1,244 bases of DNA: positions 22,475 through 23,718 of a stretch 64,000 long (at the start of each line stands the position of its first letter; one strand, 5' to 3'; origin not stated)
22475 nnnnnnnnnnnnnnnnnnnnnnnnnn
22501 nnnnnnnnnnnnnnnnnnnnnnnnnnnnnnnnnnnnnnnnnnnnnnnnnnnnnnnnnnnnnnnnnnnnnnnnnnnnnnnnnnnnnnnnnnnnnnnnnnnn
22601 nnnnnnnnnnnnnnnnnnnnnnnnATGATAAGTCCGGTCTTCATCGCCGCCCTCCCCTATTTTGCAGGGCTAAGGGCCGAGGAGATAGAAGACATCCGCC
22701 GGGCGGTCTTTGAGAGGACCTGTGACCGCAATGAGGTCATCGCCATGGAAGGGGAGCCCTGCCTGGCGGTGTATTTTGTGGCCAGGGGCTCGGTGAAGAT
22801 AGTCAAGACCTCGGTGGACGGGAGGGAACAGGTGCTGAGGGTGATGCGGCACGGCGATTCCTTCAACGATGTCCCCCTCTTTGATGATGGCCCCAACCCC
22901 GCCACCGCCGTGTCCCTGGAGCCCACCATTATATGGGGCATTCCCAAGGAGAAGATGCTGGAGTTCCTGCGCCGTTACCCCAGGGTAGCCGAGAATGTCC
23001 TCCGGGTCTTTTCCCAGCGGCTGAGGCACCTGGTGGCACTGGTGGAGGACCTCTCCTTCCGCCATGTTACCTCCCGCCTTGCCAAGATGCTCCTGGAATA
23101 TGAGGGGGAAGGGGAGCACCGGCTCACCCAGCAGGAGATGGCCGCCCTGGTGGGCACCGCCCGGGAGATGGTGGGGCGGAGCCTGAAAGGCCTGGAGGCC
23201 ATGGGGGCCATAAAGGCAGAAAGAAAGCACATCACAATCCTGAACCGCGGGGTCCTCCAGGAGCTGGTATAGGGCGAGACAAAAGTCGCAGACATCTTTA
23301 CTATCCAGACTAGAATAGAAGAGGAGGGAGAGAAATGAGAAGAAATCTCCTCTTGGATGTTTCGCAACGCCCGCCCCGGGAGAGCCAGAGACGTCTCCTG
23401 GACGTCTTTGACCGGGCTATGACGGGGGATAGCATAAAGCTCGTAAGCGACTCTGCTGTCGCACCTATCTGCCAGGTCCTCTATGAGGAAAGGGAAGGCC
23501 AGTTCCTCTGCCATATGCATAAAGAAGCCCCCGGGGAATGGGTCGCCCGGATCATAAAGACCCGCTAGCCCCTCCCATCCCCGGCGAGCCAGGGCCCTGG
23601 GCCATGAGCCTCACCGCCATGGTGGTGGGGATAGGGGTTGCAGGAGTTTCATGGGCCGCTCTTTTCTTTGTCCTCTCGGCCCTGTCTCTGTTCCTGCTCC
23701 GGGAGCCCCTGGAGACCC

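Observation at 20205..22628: Spy/ZraP-like periplasmic protein and adjacent sensor kinase share Gly/Met-rich motifs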

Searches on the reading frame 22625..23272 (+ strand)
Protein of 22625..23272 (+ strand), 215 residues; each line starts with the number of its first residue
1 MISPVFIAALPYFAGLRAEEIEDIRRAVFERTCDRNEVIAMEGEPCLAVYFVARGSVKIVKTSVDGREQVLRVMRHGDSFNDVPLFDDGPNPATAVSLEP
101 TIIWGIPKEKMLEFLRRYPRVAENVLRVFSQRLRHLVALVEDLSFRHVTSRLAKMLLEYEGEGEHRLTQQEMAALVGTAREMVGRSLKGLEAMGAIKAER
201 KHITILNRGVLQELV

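Call 3: search_protein_families(library=pfam, proteins=[window:22625-23272:+], max_evalue=0.1)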
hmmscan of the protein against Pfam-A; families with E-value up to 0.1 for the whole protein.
window:22625-23272:+ (215 aa): 4 families
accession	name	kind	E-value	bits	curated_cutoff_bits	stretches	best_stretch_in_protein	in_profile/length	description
PF00027.35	cNMP_binding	-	2.8e-22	78.9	27.5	1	31-118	2-89/89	Cyclic nucleotide-binding domain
PF13545.12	HTH_Crp_2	-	1.3e-13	51.1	27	1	151-214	2-70/70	Crp-like helix-turn-helix domain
PF00325.26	Crp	-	7.2e-06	26.1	21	1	166-196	2-32/32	Bacterial regulatory proteins, crp family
PF00392.27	GntR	-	0.066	13.3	27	0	147-200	4-58/64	Bacterial regulatory proteins, gntR family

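Call 4: search_protein_families(library=ncbifam, proteins=[window:22625-23272:+], max_evalue=0.1)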
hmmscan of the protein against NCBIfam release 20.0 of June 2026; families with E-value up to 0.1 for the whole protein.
window:22625-23272:+ (215 aa): 15 families
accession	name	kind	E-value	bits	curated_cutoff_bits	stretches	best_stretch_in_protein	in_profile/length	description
NF008732.0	PRK11753.1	equivalog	1.5e-24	86.7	266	1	30-206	26-211/214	cAMP-activated global transcriptional regulator CRP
NF006901.0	PRK09392.1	equivalog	3.3e-16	59.3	211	1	7-214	9-220/236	transcriptional activator FtrB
TIGR03697.1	NtcA_cyano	equivalog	4.1e-10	39.8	244.95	1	39-207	4-184/193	global nitrogen regulator NtcA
NF050806.1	TransRegFixKCaul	equivalog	1.7e-09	37.3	300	1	31-215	26-214/215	transcriptional regulator FixK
NF041163.2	encap_f2b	equivalog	5.7e-09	35.6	400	1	4-131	70-199/450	family 2B encapsulin nanocompartment shell protein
NF053664.1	TransRegPtrACyano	equivalog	9.3e-09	34.9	300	1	48-205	29-189/196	Crp/Fnr family transcriptional regulator PtrA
NF008365.0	PRK11161.1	subfamily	5.1e-08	32.5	228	1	31-214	50-242/250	fumarate/nitrate reduction transcriptional regulator Fnr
NF050815.1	TransActFtrBCaul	equivalog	6.3e-08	32.2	300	1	7-207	11-215/251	transcriptional activator FtrB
NF058543.1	ActPatMycb56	equivalog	1.3e-07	30.8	460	1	12-140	3-129/317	acetyltransferase Pat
NF052518.1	TransRegLdrP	equivalog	1.2e-05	25.5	300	1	33-205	4-178/195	transcriptional regulator LdrP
NF010499.0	PRK13918.1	equivalog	1.6e-05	24.6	274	1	35-214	19-200/205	CRP/FNR family transcriptional regulator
TIGR03896.1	cyc_nuc_ocin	subfamily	0.00021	20.7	161.05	1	13-135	146-268/317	bacteriocin-type transport-associated protein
NF045989.1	TransRegFnrLRhodb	equivalog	0.0004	19.7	300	1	18-205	26-225/245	transcriptional regulator FnrL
NF007707.0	PRK10402.1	subfamily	0.0012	18.5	180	1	32-213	35-216/226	transcriptional regulator YeiL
NF053730.1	TransRegRv1152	equivalog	0.05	13.5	170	0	167-204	41-78/120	Rv1152 family transcriptional regulator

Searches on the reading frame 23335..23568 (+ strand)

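Call 3: search_protein_families(library=pfam, proteins=[window:23335-23568:+], max_evalue=0.1)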
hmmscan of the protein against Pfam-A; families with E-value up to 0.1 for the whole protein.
window:23335-23568:+ (77 aa): 1 family
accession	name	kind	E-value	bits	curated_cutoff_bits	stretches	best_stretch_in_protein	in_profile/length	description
PF10006.14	DUF2249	-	1.2e-07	31.9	29.5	1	7-75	2-70/70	Uncharacterized conserved protein (DUF2249)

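Call 4: search_protein_families(library=ncbifam, proteins=[window:23335-23568:+], max_evalue=0.1)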
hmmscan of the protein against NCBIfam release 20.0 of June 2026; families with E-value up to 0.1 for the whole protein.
window:23335-23568:+ (77 aa): 0 families
